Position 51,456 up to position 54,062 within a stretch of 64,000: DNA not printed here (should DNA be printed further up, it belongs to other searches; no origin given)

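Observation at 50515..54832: GT9 - YfhO - GtrB-like triad: a complete lipid-linked monosaccharide transfer pathway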

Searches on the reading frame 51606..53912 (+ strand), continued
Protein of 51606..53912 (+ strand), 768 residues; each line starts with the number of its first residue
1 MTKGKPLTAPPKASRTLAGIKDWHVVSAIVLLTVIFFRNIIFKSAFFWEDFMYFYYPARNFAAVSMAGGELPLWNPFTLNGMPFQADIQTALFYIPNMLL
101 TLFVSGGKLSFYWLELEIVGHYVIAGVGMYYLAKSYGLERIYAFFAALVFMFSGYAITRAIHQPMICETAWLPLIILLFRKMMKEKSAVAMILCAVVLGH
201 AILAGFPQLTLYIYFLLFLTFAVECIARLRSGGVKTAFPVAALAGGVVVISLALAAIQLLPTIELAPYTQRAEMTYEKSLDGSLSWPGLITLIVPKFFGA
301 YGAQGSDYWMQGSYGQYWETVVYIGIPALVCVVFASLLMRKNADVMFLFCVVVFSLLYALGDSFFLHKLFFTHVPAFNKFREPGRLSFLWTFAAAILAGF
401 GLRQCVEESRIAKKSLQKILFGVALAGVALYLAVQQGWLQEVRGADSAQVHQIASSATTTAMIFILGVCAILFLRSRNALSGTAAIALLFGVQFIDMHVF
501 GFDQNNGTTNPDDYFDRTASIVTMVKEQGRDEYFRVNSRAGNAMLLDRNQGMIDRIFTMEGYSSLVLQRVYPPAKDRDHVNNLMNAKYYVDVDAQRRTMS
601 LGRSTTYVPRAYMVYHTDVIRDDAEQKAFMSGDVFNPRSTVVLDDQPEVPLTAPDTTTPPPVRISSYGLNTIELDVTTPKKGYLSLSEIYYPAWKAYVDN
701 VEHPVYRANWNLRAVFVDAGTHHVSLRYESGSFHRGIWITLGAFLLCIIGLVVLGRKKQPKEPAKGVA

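Call 20: find_related_loci(query=A1, collection=genome_contigs, flank=8000)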
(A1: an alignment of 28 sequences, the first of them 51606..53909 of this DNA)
Query A1 (768 aa) in genome_contigs; peptide patterns used: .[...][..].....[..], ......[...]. (x = any residue, [..] = any of these).
599 stretches matched a pattern (row limit reached: there are more); 578 encode a relative of the query (tblastn E <= 1e-3); the best 80 are kept; 80 distinct loci.
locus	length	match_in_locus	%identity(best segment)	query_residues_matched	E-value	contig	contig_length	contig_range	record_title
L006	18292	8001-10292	49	1-764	0e+0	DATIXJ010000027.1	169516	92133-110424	MAG TPA_asm: Bacteroidota bacterium isolate SMAG_U15246 k141_4700919, whole genome shotgun sequence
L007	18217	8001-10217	49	20-761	0e+0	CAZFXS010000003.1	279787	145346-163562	MAG TPA_asm: uncultured Chlorobiaceae bacterium isolate SRP237561_co1_246 genome assembly, contig: NODE_30_length_279787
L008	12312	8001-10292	47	4-761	0e+0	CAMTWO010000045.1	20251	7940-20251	MAG: uncultured Ignavibacteriae bacterium isolate G03_MAG_00003 genome assembly, contig: G03_MAG_00003_000000000011, who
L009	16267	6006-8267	50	1-761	0e+0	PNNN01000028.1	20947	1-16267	MAG: Chlorobiaceae bacterium isolate SW.3.66 SW_1001475_20947, whole genome shotgun sequence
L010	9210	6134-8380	50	14-761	0e+0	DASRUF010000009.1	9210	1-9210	MAG TPA_asm: Bacteroidota bacterium isolate SMAG_U7915 k141_2100733, whole genome shotgun sequence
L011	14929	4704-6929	46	18-758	0e+0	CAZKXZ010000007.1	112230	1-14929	MAG TPA_asm: uncultured Gemmatimonadales bacterium isolate SRP136066_co1_190 genome assembly, contig: NODE_87_length_112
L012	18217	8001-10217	44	26-759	0e+0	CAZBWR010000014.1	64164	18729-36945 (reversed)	MAG TPA_asm: uncultured Chitinophagales bacterium isolate SRP287453_co1_248 genome assembly, contig: NODE_648_length_641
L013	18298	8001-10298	44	20-758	0e+0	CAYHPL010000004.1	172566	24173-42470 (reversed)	MAG TPA_asm: uncultured Chitinophagales bacterium isolate ERP119705_co15_15 genome assembly, contig: NODE_26_length_1725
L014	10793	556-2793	43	20-758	0e+0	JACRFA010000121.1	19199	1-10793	MAG: Ignavibacteriae bacterium isolate NC_groundwater_1713_Pr3_B-0.1um_53_10 SR-2_scaffold_141_1543209, whole genome sho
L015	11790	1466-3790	41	17-763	0e+0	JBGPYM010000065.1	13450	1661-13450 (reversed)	MAG: Bacteroidota bacterium isolate OBJ1_062018_090_13 k141_1688248_length_13450_cov_13.0000, whole genome shotgun seque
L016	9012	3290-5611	38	2-765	3e-174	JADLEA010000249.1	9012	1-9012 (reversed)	MAG: Bacteroidetes bacterium isolate SJ300 c_000000656957, whole genome shotgun sequence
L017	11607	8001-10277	40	8-761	4e-164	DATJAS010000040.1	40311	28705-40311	MAG TPA_asm: Bacteroidota bacterium isolate SMAG_U15333 k141_3303069, whole genome shotgun sequence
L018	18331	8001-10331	43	17-767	0e+0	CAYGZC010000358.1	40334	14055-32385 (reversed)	MAG TPA_asm: uncultured Chlorobiaceae bacterium isolate ERP119294_co2_80 genome assembly, contig: k141_2016237, whole ge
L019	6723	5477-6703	50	11-419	2e-126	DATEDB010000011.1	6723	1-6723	MAG TPA_asm: Bacteroidota bacterium isolate SMAG_U8287 k141_1694534, whole genome shotgun sequence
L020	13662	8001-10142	34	37-744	5e-116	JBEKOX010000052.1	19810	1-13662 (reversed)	MAG: Chitinispirillaceae bacterium isolate SPRUCE 450 SPRUCE_450_52, whole genome shotgun sequence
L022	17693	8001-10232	52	19-762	0e+0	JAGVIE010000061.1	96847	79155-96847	MAG: Bacteroidetes bacterium isolate DeMMO2_4 c_000000071521, whole genome shotgun sequence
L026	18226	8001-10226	37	23-764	3e-154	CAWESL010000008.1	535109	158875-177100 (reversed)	MAG: Ignavibacteriota bacterium isolate MFD01872.bin.1.311 genome assembly, contig: contig_125037, whole genome shotgun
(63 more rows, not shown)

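Call 25: search_solved_structures(query=A1, max_evalue=1)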
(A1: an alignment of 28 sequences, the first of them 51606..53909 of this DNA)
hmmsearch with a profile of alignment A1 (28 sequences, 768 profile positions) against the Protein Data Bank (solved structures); distinct sequences matched with E-value up to 1: 0.

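Call 39: search_protein_families(library=pfam, proteins=[L007:3892-5379:+, L007:5376-6815:+, L010:3546-4979:+, L022:5419-6852:+, L002:10722-12692:+, L004:12869-14785:+, L009:9294-11207:+, L026:11791-13935:+], max_evalue=0.01)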
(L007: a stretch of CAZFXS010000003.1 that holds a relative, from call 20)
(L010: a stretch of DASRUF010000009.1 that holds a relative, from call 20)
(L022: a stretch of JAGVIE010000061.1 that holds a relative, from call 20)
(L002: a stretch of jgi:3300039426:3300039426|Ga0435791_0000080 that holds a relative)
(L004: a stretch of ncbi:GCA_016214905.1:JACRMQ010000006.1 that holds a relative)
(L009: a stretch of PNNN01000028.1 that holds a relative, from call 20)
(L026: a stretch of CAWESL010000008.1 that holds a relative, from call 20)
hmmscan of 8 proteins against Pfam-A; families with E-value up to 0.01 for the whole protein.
L007:3892-5379:+ (495 aa): 0 families

L007:5376-6815:+ (479 aa): 11 families
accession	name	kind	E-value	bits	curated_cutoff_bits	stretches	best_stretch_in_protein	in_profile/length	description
PF01593.30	Amino_oxidase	-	1.1e-17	64.9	19.8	1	16-392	2-381/443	Flavin containing amine oxidoreductase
PF13450.12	NAD_binding_8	-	6.9e-13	49.1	21.9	1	10-74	1-66/68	NAD(P)-binding Rossmann-like domain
PF12831.13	FAD_oxidored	-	9e-08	32.2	27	1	8-45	2-38/416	FAD dependent oxidoreductase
PF07992.20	Pyr_redox_2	-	1e-07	32.1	26.1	1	7-57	2-53/291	Pyridine nucleotide-disulphide oxidoreductase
PF13738.12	Pyr_redox_3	-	6.5e-05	22.7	30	1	10-42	2-34/305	Pyridine nucleotide-disulphide oxidoreductase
PF01266.30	DAO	-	8.1e-05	22.7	27.9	0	8-42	2-35/353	FAD dependent oxidoreductase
PF01494.25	FAD_binding_3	-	0.00012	21.9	22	1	7-39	3-34/349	FAD binding domain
PF03807.23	F420_oxidored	-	0.0007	20.6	21.6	0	209-236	4-33/94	NADP oxidoreductase coenzyme F420-dependent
PF01488.26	Shikimate_DH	-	0.0011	19.5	24.3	0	7-38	14-45/138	Shikimate / quinate 5-dehydrogenase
PF03486.20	HI0933_like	-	0.0013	18.7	50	0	8-42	3-36/244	HI0933-like protein Rossmann domain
PF00070.33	Pyr_redox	-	0.0043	18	22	0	214-250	41-78/82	Pyridine nucleotide-disulphide oxidoreductase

L010:3546-4979:+ (477 aa): 1 family
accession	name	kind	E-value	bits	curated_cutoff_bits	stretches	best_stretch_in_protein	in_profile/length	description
PF13231.12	PMT_2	-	6.1e-05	23.7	26.1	1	70-207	6-154/160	Dolichyl-phosphate-mannose-protein mannosyltransferase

L022:5419-6852:+ (477 aa): 1 family
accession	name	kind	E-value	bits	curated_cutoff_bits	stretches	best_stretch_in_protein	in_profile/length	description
PF13231.12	PMT_2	-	3e-06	28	26.1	1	68-208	4-153/160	Dolichyl-phosphate-mannose-protein mannosyltransferase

L002:10722-12692:+ (656 aa): 3 families
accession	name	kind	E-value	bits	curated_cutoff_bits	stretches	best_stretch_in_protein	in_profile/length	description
PF14559.12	TPR_19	-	2.7e-06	28.1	25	1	558-601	3-46/68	Tetratricopeptide repeat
PF13432.12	TPR_16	-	0.00042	21.1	32.7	1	551-602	2-53/65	Tetratricopeptide repeat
PF07719.23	TPR_2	-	0.0017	18.8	27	1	550-578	5-33/34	Tetratricopeptide repeat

L004:12869-14785:+ (638 aa): 3 families
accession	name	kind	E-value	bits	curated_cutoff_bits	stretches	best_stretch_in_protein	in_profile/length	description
PF00515.34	TPR_1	-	0.00095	19.3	27.8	0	561-584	1-24/34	Tetratricopeptide repeat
PF07719.23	TPR_2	-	0.0024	18.3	27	0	561-584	1-24/34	Tetratricopeptide repeat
PF23914.1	TPR_CcmH_CycH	-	0.0079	16.5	42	0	524-595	84-155/158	Cytochrome c-type biogenesis protein H TPR domain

L009:9294-11207:+ (637 aa): 7 families
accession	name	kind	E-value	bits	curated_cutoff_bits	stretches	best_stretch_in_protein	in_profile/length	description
PF07719.23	TPR_2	-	3.5e-06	27.2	27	0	528-559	3-34/34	Tetratricopeptide repeat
PF00515.34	TPR_1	-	8.4e-05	22.7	27.8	0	560-583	1-24/34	Tetratricopeptide repeat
PF14559.12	TPR_19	-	0.00011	22.9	25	1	537-583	2-48/68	Tetratricopeptide repeat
PF12895.13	ANAPC3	-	0.0019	18.9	27.2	1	530-583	27-79/82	Anaphase-promoting complex, cyclosome, subunit 3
PF09358.15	E1_UFD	-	0.003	18.6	25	0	508-538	9-40/93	Ubiquitin fold domain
PF23914.1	TPR_CcmH_CycH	-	0.0036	17.6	42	1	521-588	82-149/158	Cytochrome c-type biogenesis protein H TPR domain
PF13431.12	TPR_17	-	0.0051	17.4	24.4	0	551-580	4-33/34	Tetratricopeptide repeat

L026:11791-13935:+ (714 aa): 6 families
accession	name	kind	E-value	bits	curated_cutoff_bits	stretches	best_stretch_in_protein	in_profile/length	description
PF01370.27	Epimerase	-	1.7e-39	136.1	20.9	1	72-303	1-240/240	NAD dependent epimerase/dehydratase family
PF16363.11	GDP_Man_Dehyd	-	1e-32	114.4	27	1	73-368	1-332/332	GDP-mannose 4,6 dehydratase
PF00535.33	Glycos_transf_2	-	5.7e-24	85.4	23.3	1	393-555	1-167/168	Glycosyl transferase family 2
PF01073.25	3Beta_HSD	-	3.9e-08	33.1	22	1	73-289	1-230/280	3-beta hydroxysteroid dehydrogenase/isomerase family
PF04321.23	RmlD_sub_bind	-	1.6e-05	24.6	27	1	72-241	3-153/287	RmlD substrate binding domain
PF10111.15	Glyco_tranf_2_2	-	5.8e-05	23.1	27.3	1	395-483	2-91/276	Glycosyltransferase like family 2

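Call 60: search_protein_families(library=pfam, proteins=[L001:4914-5507:+], max_evalue=0.001)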
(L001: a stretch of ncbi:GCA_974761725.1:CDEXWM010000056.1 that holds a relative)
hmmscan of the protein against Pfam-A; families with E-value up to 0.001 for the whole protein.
L001:4914-5507:+ (197 aa): 0 families

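Call 66: predict_structure(alignment_id=A1)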
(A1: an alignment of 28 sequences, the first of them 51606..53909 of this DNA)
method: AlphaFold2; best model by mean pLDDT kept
length: 768 residues; sequences in the alignment: 28
mean_pLDDT: 81.8   pTM: 0.86
mean pLDDT of the five models: 81.8, 80.0, 79.6, 78.0, 77.8
residues with pLDDT >= 90: 309; 70-90: 324; 50-70: 75; < 50: 60
segments of 3 or more residues with pLDDT < 50: 1-16, 78-85, 547-570, 759-768
pLDDT, mean of each block of 10 residues (from residue 1): 38 51 96 94 80 74 84 60 53 87 85 91 97 96 97 90 87 97 93 96 84 93 91 87 95 92 70 69 85 89 74 67 94 94 95 93 88 77 86 97 91 89 95 89 77 93 96 92 93 95 75 67 77 70 50 39 32 70 74 75 79 87 82 81 80 59 83 90 83 89 87 88 93 92 95 78 39
secondary structure, 60 per line:
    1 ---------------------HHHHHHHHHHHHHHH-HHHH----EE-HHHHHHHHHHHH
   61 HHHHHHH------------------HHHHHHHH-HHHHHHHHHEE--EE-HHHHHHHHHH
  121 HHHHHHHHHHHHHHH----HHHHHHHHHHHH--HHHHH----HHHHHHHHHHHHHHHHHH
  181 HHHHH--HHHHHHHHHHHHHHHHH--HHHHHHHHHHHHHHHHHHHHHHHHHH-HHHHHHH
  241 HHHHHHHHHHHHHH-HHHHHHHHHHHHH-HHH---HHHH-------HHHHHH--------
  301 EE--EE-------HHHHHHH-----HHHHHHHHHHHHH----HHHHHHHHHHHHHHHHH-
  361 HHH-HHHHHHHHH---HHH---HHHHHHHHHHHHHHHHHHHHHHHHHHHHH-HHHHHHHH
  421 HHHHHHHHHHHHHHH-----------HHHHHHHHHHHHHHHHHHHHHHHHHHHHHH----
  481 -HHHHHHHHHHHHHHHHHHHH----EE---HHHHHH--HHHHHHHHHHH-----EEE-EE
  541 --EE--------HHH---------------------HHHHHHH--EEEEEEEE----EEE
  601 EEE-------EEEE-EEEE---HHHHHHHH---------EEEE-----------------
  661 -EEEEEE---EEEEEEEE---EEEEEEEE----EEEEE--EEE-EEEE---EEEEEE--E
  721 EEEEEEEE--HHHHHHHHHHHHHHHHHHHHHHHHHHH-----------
elements in order (helices of 4 or more, strands of 3 or more residues): H22-36 H38-41 H49-67 H86-93 H95-103 H111-135 H140-151 H154-158 H163-185 H188-204 H207-232 H234-254 H256-268 H276-279 H287-292 H314-320 H326-338 H343-359 H365-373 H383-411 H413-435 H447-476 H482-501 H511-516 H519-529 E535-537 H577-583 E586-593 E598-603 E611-614 E616-619 H623-630 E640-643 E662-667 E671-678 E682-689 E694-698 E701-703 E705-708 E712-717 E720-728 H731-757

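Call 69: fold_search(model_id=the predicted structure, library=pdb)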
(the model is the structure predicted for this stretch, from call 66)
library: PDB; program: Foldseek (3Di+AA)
matches with E <= 10: 251; with E <= 0.001: 12
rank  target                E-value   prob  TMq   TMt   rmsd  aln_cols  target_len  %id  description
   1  5f15                  1.3e-05  1.00  0.39  0.51   7.6       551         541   14  Crystal Structure of ArnT from Cupriavidus metallidurans bound to Undecaprenyl phosphate (released 2016-02-17)
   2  6x0o                  4.0e-05  1.00  0.33  0.26  19.5       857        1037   11  Single-Particle Cryo-EM Structure of Arabinosyltransferase EmbB from Mycobacterium smegmatis (released 2020-06-10)
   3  7bvc_B                4.7e-05  1.00  0.36  0.28  18.7       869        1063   12  Cryo-EM structure of Mycobacterium smegmatis arabinosyltransferase EmbA-EmbB-AcpM2 in complex with ethambutol (released 2020-04-29)
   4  3wak                  7.8e-05  1.00  0.33  0.30  16.4       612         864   11  Crystal structure of the Archaeoglobus fulgidus oligosaccharyltransferase (O29867_ARCFU) in the apo form (released 2013-10-30)
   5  8if8_B                1.3e-04  1.00  0.34  0.41  16.3       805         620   12  Arabinosyltransferase AftA (released 2023-05-31)
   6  8if8_C                1.4e-04  1.00  0.38  0.47  10.0       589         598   12  Arabinosyltransferase AftA (released 2023-05-31)
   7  7bwr_A                1.6e-04  1.00  0.35  0.27  18.4       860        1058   13  Mycobacterium smegmatis arabinosyltransferase complex EmbB2-AcpM2 in substrate DPA bound asymmetric "active state" (released 2020-05-27)
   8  5ezm                  2.5e-04  1.00  0.40  0.52   7.9       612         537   14  Crystal Structure of ArnT from Cupriavidus metallidurans in the apo state (released 2016-02-17)
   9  7bvf_B                2.5e-04  1.00  0.32  0.25  19.7       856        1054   12  Cryo-EM structure of Mycobacterium tuberculosis arabinosyltransferase EmbA-EmbB-AcpM2 in complex with ethambutol (released 2020-04-29)
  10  6w98_A                2.7e-04  1.00  0.39  0.25  21.4       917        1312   11  Single-Particle Cryo-EM Structure of Arabinofuranosyltransferase AftD from Mycobacteria (released 2020-05-13)
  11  7e9s_A                4.1e-04  1.00  0.32  0.28  16.6       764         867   12  Archaeal oligosaccharyltransferase AglB from Archaeoglobus fulgidus in complex with an inhibitory peptide and a dolich (released 2021-09-08)
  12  9n9j_I                7.8e-04  1.00  0.29  0.31  17.6       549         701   11  Structure of a GRP94 folding intermediate engaged with a CCDC134- and FKBP11-bound secretory translocon (released 2025-11-19)
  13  7bvf_A                1.4e-03  0.99  0.31  0.23  20.8       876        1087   12  Cryo-EM structure of Mycobacterium tuberculosis arabinosyltransferase EmbA-EmbB-AcpM2 in complex with ethambutol (released 2020-04-29)
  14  6wby                  1.7e-03  1.00  0.39  0.26  21.1       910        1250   11  Single-Particle Cryo-EM Structure of Arabinofuranosyltransferase AftD from Mycobacteria, Mutant R1389S Class 2 (released 2020-05-13)
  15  8b6l_I                1.8e-03  1.00  0.29  0.32  16.1       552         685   11  Subtomogram average of the human Sec61-TRAP-OSTA-translocon (released 2022-12-07)
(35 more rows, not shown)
